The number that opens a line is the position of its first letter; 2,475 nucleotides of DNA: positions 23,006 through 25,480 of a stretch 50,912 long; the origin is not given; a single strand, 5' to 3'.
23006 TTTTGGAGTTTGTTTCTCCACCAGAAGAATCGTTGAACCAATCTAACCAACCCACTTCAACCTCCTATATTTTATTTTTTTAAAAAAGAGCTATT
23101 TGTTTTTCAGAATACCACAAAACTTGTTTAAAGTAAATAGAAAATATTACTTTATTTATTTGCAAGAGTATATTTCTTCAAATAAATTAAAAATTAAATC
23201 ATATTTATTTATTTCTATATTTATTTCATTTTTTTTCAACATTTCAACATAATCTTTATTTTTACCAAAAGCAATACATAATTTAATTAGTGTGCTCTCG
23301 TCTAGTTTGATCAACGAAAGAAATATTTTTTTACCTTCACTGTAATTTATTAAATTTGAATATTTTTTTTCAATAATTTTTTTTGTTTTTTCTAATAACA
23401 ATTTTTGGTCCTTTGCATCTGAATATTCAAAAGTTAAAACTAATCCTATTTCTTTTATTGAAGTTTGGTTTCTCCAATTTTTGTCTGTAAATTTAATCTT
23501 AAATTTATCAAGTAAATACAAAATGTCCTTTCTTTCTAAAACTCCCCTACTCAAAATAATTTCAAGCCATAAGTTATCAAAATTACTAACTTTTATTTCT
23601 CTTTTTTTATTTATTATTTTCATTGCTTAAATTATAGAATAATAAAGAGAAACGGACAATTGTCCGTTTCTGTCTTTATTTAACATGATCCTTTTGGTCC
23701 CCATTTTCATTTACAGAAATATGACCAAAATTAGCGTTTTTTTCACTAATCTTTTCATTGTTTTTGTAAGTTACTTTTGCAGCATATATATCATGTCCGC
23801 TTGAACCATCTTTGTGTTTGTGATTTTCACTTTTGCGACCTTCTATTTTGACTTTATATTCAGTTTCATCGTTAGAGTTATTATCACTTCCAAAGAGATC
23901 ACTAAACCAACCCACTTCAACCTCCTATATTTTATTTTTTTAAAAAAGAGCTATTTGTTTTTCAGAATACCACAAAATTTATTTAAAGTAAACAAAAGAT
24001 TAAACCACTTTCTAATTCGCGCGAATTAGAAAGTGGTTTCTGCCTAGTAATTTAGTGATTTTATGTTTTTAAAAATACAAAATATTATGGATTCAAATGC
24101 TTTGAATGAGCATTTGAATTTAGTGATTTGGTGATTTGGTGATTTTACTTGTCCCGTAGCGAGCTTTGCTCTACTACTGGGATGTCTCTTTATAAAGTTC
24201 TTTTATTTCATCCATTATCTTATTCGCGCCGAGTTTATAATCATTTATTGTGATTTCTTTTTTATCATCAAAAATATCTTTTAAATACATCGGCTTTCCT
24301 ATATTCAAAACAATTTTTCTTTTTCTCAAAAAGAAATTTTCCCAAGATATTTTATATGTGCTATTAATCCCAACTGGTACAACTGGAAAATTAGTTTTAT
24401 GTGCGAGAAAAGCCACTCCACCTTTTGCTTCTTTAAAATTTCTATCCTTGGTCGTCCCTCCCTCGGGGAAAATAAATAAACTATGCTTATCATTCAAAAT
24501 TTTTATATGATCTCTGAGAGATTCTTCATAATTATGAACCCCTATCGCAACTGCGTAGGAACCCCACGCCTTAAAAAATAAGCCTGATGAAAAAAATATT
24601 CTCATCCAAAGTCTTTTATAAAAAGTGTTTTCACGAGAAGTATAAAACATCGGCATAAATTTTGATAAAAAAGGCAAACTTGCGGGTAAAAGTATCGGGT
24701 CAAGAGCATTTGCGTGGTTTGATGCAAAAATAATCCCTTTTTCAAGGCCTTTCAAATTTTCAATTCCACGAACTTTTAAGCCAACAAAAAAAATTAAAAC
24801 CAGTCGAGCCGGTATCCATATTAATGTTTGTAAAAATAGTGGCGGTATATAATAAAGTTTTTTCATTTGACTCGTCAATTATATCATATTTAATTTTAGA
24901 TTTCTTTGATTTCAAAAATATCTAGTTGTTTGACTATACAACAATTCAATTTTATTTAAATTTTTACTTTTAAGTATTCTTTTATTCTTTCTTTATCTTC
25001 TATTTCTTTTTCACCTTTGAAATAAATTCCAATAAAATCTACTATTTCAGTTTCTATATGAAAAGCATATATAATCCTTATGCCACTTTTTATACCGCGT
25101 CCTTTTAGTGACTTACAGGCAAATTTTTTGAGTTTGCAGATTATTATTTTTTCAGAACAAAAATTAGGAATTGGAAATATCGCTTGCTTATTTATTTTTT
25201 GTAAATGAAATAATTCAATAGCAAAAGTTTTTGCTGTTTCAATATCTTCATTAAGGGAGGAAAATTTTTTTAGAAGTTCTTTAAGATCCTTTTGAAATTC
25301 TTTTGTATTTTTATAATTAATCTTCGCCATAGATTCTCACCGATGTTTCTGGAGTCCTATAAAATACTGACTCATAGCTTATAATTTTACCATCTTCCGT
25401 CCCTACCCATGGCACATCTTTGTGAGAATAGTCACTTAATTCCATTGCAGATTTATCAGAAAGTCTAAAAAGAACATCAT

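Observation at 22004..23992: Triplicated promoter driving a small membrane protein and two diverged His-rich hydrophilic paralogs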

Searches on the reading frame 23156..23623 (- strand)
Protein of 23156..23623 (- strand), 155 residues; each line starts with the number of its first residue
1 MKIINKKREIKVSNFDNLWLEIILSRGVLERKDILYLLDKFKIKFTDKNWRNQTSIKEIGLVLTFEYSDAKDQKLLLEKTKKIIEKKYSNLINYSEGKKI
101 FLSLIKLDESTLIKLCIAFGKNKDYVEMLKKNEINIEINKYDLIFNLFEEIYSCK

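Call 7: search_protein_families(library=pfam, proteins=[window:23156-23623:-], max_evalue=1)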
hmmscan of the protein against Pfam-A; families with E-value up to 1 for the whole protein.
window:23156-23623:- (155 aa): 0 families

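Call 61: search_protein_families(library=ncbifam, proteins=[window:23156-23623:-], max_evalue=1)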
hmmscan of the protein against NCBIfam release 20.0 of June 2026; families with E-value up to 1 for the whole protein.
window:23156-23623:- (155 aa): 0 families

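Call 62: search_protein_families(library=phrogs, proteins=[window:23156-23623:-], max_evalue=1)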
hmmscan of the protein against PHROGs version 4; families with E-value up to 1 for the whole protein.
window:23156-23623:- (155 aa): 0 families

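Call 63: search_protein_families(library=padloc, proteins=[window:23156-23623:-], max_evalue=1)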
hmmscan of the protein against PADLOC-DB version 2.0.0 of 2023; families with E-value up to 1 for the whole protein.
window:23156-23623:- (155 aa): 0 families

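Call 107: search_solved_structures(query=window:23156-23623:-, max_evalue=1)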
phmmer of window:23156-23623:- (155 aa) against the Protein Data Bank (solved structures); distinct sequences matched with E-value up to 1: 0.

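Call 113: search_protein_families(library=pfam, alignment_id=A7, max_evalue=0.1)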
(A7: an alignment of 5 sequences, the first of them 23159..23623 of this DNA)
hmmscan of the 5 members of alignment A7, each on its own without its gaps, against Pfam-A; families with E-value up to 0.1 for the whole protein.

A. member 1, window:23159-23623:- (155 aa): 0 families

B. families by the number of members that match (of 5 scanned): 3 families
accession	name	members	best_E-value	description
PF12726.12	SEN1_N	1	0.0096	SEN1 N terminal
PF20336.3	DUF6631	1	0.076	Family of unknown function (DUF6631)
PF14060.11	DUF4252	1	0.085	Domain of unknown function (DUF4252)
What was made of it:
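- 23156..23623 (-): 155-aa gene, the conserved neighbour of the 79-aa family. TATAAT lies 8 nt before its ATG and there is no Shine-Dalgarno site, so the mRNA is leaderless-like. No family match (calls 7, 61-63, 107, 113).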

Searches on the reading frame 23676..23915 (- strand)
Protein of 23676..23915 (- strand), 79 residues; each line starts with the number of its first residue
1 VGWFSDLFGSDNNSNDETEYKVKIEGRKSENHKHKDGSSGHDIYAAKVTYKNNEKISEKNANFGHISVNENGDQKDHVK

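Call 7: search_protein_families(library=pfam, proteins=[window:23676-23915:-], max_evalue=1)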
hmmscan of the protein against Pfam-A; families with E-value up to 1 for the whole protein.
window:23676-23915:- (79 aa): 0 families

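Call 12: find_homologous_proteins(query=window:23676-23915:-, max_evalue=0.01)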
Query window:23676-23915:- (79 aa): 3 proteins with E <= 0.01 among 3 candidates.
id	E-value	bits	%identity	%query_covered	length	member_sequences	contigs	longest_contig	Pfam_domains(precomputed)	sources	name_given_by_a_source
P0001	3.6e-42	160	95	100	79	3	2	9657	-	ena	-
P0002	6.6e-36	140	84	100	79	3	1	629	-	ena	-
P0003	2.0e-33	132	81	100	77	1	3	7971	-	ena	-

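Call 13: find_encoding_contigs(protein=P0001, flank=10000, max_places=6)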
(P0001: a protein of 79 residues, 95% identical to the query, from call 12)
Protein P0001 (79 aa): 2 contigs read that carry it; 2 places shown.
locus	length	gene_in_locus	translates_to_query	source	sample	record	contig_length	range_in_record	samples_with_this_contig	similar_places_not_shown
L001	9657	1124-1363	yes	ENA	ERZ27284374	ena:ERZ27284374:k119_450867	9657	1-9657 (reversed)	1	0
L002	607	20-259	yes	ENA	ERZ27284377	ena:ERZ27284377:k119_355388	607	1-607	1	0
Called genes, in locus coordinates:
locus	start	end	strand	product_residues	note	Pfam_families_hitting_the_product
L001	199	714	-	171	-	-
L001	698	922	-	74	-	PF04149:DUF397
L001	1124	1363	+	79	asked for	-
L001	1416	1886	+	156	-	-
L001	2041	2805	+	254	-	-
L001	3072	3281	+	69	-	-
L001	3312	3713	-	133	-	-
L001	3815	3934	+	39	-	-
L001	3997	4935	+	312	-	-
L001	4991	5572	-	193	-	-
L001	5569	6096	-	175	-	-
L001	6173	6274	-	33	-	-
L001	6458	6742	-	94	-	-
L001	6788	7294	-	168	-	-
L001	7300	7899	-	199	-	-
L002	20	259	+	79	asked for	-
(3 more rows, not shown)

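Call 14: find_encoding_contigs(protein=P0003, flank=10000, max_places=6)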
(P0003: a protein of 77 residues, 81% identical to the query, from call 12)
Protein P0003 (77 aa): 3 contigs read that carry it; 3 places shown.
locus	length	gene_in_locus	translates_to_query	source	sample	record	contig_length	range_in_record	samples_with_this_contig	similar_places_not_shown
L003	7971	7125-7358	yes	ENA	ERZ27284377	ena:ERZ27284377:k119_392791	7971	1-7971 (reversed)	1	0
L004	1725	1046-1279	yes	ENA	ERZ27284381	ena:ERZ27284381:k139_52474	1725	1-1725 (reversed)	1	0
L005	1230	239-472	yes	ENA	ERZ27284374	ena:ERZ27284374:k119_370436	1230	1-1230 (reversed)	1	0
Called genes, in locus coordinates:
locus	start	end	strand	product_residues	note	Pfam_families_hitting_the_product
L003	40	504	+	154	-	PF00380:Ribosomal_S9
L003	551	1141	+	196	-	PF01025:GrpE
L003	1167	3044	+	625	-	PF00012:HSP70, PF06723:MreB_Mbl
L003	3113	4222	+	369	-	PF00226:DnaJ, PF01556:DnaJ_C, PF00684:DnaJ_CXXCXGXG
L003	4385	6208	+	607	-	PF13304:AAA_21 (faint), PF00005:ABC_tran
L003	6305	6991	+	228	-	PF01553:Acyltransferase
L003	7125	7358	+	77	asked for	-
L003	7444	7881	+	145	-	-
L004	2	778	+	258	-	?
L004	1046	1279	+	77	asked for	-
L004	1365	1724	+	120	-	?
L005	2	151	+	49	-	?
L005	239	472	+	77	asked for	-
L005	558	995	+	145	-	-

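Call 15: find_encoding_contigs(protein=P0002, flank=10000, max_places=6)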
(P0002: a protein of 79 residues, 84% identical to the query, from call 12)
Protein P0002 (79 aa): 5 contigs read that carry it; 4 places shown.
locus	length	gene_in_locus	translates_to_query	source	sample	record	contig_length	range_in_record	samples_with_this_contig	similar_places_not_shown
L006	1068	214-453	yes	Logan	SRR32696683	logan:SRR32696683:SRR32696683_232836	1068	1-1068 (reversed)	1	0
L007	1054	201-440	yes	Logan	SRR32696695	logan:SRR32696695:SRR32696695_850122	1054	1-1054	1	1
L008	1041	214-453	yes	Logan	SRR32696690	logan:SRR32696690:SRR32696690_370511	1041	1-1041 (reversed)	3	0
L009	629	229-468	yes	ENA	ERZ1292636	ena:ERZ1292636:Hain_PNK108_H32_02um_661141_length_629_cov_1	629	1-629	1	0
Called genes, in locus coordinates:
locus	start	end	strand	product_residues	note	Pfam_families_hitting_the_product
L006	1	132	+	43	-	?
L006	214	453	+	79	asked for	-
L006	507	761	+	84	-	-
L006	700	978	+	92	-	-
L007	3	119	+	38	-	?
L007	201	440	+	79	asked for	-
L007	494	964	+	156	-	-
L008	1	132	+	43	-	?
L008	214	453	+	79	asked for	-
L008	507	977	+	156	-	-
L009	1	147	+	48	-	?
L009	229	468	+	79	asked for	-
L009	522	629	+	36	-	?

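Call 40: search_solved_structures(query=A3, max_evalue=10, show_alignments=2)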
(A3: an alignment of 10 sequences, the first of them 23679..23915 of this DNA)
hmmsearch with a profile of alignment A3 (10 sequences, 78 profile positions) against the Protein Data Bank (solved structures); distinct sequences matched with E-value up to 10: 5.
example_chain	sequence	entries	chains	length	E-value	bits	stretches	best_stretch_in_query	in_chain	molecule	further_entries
3hcz_A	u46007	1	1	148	0.17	15.2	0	25-55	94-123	Possible thiol-disulfide isomerase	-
8g30_M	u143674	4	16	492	0.29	14.5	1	22-59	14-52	Neuraminidase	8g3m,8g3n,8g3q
8g3r_E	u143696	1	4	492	0.29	14.4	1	22-59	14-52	Neuraminidase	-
8g3o_G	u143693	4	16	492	0.29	14.4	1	22-59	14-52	Neuraminidase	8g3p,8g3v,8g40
8g3z_A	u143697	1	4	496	0.35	14.2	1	22-59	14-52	Neuraminidase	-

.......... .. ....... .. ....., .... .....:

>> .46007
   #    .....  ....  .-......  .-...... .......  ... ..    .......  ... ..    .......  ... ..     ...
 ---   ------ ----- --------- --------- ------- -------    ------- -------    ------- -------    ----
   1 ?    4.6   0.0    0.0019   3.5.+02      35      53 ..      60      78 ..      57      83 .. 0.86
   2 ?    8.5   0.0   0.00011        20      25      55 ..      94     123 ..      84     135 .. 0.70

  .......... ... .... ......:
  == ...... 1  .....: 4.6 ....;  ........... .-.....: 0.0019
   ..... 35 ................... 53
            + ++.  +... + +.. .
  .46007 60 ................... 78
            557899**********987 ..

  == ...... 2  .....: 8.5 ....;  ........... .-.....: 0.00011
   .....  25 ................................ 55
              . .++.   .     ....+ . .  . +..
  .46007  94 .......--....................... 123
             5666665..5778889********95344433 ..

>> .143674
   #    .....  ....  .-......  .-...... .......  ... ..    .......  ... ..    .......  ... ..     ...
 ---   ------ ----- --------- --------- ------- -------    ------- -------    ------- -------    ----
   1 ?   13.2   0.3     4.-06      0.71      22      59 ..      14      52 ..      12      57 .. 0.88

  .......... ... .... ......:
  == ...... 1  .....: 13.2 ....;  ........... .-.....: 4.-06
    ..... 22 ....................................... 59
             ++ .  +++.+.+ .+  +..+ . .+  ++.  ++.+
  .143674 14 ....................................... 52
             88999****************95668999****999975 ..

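Call 51: predict_structure(alignment_id=A3)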
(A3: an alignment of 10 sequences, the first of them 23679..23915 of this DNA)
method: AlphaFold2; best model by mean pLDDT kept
length: 79 residues; sequences in the alignment: 10
mean_pLDDT: 74.7   pTM: 0.51
mean pLDDT of the five models: 74.7, 73.6, 72.8, 67.4, 66.6
residues with pLDDT >= 90: 16; 70-90: 39; 50-70: 10; < 50: 14
segments of 3 or more residues with pLDDT < 50: 1-6, 12-14, 77-79
pLDDT, mean of each block of 10 residues (from residue 1): 47 62 89 82 89 91 78 58
secondary structure, 60 per line:
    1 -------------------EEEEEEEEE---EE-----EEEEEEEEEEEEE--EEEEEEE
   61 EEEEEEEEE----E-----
elements in order: E20-28 E39-51 E54-69
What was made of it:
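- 23676..23915 (-): 79-aa gene (GTG start; begins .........). Member of a rare family with the core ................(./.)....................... AlphaFold2 predicts three long beta strands (call 51).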

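Call 55: fold_search(model_id=the predicted structure, library=pdb)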
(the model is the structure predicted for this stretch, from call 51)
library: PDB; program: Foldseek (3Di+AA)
matches with E <= 10: 208; with E <= 0.001: 0
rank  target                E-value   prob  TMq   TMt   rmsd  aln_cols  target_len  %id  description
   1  6oh1_MODEL_1_A        7.4e-01  0.30  0.27  0.26  21.3        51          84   16  IgA1 Protease G5 domain structure (released 2020-02-26)
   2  5e27_A                9.2e-01  0.89  0.47  0.18   6.0        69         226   10  The structure of Resuscitation Promoting Factor B from M. tuberculosis reveals unexpected ubiquitin-like domains (released 2015-11-18)
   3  5e27_B                1.4e+00  0.82  0.46  0.18   6.0        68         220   10  The structure of Resuscitation Promoting Factor B from M. tuberculosis reveals unexpected ubiquitin-like domains (released 2015-11-18)
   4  8ka7                  1.5e+00  0.20  0.20  0.15   8.3        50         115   12  De novo design protein -NB7 (released 2024-08-07)
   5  4fzq_A                1.8e+00  0.54  0.40  0.40   8.1        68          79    7  Crystal structure of HP0197-G5 (released 2012-12-05)
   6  7qun_A                1.8e+00  0.16  0.30  0.04  16.4        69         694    4  CryoEM structure of mammalian AAP in complex with Meropenem (released 2022-11-16)
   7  6kf3_B                1.9e+00  0.30  0.30  0.03   6.4        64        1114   12  Cryo-EM structure of Thermococcus kodakarensis RNA polymerase (released 2020-07-01)
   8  3cup_B                1.9e+00  0.10  0.24  0.13  14.4        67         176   16  Crystal structure of the MHC class II molecule I-Ag7 in complex with the peptide GAD221-235 (released 2009-04-21)
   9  4fzq_B                2.0e+00  0.51  0.40  0.41   7.9        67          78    7  Crystal structure of HP0197-G5 (released 2012-12-05)
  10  5tu8_A                2.2e+00  0.16  0.30  0.20   4.9        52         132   15  Crystal structure of Staphylococcus epidermidis Aap G58-spacer-G513* (variant G5-spacer-variant G5) (released 2016-12-21)
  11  5aiw_MODEL_1_A        2.3e+00  0.13  0.27  0.20   6.0        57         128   19  NMR solution structure of the putative transfer protein TraH from Gram-positive conjugative plasmid pIP501 (released 2016-03-09)
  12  6mnm_D                2.4e+00  0.08  0.24  0.12  15.6        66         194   17  6256 TCR bound to I-Ab Padi4 (released 2019-07-03)
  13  5v4n_C                2.6e+00  0.13  0.29  0.13  13.5        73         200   18  Structure of HLA-DR1 with bound alpha3(135-145) peptide (released 2017-05-03)
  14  4fzq_D                2.7e+00  0.47  0.42  0.44   7.8        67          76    7  Crystal structure of HP0197-G5 (released 2012-12-05)
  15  9aud_D                2.7e+00  0.20  0.33  0.15  14.5        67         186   18  Immune receptor complex (released 2025-02-05)
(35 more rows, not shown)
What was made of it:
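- Closest known: G5 domains. Same: Both are elongated three-stranded beta-meanders (call 55).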

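Call 61: search_protein_families(library=ncbifam, proteins=[window:23676-23915:-], max_evalue=1)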
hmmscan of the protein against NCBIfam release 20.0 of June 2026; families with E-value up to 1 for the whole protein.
window:23676-23915:- (79 aa): 1 family
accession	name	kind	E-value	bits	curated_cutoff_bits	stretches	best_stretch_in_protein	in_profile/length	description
TIGR03225.1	benzo_boxB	equivalog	0.0017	17.3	499.1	1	5-61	295-349/471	benzoyl-CoA 2,3-epoxidase subunit BoxB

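Call 62: search_protein_families(library=phrogs, proteins=[window:23676-23915:-], max_evalue=1)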
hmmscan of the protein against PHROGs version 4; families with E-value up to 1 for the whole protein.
window:23676-23915:- (79 aa): 0 families

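Call 63: search_protein_families(library=padloc, proteins=[window:23676-23915:-], max_evalue=1)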
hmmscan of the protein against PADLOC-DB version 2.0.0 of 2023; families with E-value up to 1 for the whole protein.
window:23676-23915:- (79 aa): 0 families

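Call 83: fold_search(model_id=the predicted structure, library=viral)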
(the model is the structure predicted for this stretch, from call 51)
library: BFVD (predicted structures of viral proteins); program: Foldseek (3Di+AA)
matches with E <= 10: 455; with E <= 0.001: 0
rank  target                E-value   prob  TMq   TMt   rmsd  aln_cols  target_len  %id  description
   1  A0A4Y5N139            1.2e-01  0.44  0.27  0.19   8.2        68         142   18  Poxvirus B22R protein N-terminal domain-containing protein [Camelpox virus]
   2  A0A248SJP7            2.1e-01  0.98  0.42  0.37   3.5        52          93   19  (no name in the UniProt tables at hand)
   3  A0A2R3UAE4            2.9e-01  0.69  0.26  0.39   7.2        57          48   12  Uncharacterized protein [Gokushovirinae environmental samples]
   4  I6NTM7                3.1e-01  0.69  0.35  0.29   4.3        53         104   13  Uncharacterized protein [Burkholderia phage vB_BceS_AH2]
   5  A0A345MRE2            3.3e-01  0.21  0.21  0.05   9.5        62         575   16  (no name in the UniProt tables at hand)
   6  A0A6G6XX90            3.9e-01  0.47  0.27  0.32   5.6        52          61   19  (no name in the UniProt tables at hand)
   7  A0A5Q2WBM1            4.1e-01  0.72  0.30  0.11   5.2        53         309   13  (no name in the UniProt tables at hand)
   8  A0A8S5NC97            5.8e-01  0.91  0.34  0.40   5.2        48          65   12  Uncharacterized protein [Siphoviridae sp. ctzEj35]
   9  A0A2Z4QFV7            5.8e-01  0.41  0.31  0.17   6.0        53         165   21  (no name in the UniProt tables at hand)
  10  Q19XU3                5.8e-01  0.35  0.24  0.36  11.5        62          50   18  Uncharacterized protein [Mycobacterium phage Wildcat]
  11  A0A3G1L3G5            6.5e-01  0.87  0.39  0.40   2.7        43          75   12  Uncharacterized protein [Synechococcus phage S-CBWM1]
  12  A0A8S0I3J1            6.5e-01  0.41  0.22  0.18  11.5        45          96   22  (no name in the UniProt tables at hand)
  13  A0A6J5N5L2            6.5e-01  0.21  0.24  0.25   8.2        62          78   16  Uncharacterized protein [uncultured Caudovirales phage]
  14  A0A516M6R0            6.8e-01  0.20  0.24  0.15  13.2        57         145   12  (no name in the UniProt tables at hand)
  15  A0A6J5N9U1            7.2e-01  0.33  0.22  0.22  12.4        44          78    7  Uncharacterized protein [uncultured Caudovirales phage]
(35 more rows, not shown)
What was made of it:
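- Tried and rejected: Foldseek of the 79-aa model against PDB and BFVD: nothing with E below 0.1 (calls 55, 83).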

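Call 117: find_related_loci(query=A3, collection=viral_contigs, flank=5000)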
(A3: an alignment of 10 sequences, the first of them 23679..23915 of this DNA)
Query A3 (79 aa) in viral_contigs; peptide patterns used: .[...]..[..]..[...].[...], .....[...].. (x = any residue, [..] = any of these).
23 stretches matched a pattern, but none encodes a relative of the query by tblastn (E <= 1e-3).

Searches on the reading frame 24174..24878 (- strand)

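Call 7: search_protein_families(library=pfam, proteins=[window:24174-24878:-], max_evalue=1)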
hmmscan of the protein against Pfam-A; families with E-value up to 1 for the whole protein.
window:24174-24878:- (234 aa): 1 family
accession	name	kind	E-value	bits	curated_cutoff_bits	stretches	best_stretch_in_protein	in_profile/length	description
PF01553.26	Acyltransferase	-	1.1e-14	54.8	23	1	34-171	2-131/132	Acyltransferase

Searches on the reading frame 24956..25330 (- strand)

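Call 7: search_protein_families(library=pfam, proteins=[window:24956-25330:-], max_evalue=1)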
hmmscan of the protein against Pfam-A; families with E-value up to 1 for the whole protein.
window:24956-25330:- (124 aa): 0 families

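Call 61: search_protein_families(library=ncbifam, proteins=[window:24956-25330:-], max_evalue=1)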
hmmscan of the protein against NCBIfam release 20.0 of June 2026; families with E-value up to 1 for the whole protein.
window:24956-25330:- (124 aa): 0 families

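Call 62: search_protein_families(library=phrogs, proteins=[window:24956-25330:-], max_evalue=1)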
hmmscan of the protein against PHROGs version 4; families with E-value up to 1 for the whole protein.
window:24956-25330:- (124 aa): 2 families
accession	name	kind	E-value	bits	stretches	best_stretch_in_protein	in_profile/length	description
phrog_26011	-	unknown function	0.016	15.1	1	2-71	141-209/322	-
phrog_5869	-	unknown function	0.28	12.3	1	78-114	56-92/110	-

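Call 63: search_protein_families(library=padloc, proteins=[window:24956-25330:-], max_evalue=1)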
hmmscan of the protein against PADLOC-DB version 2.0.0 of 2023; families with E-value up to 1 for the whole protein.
window:24956-25330:- (124 aa): 0 families
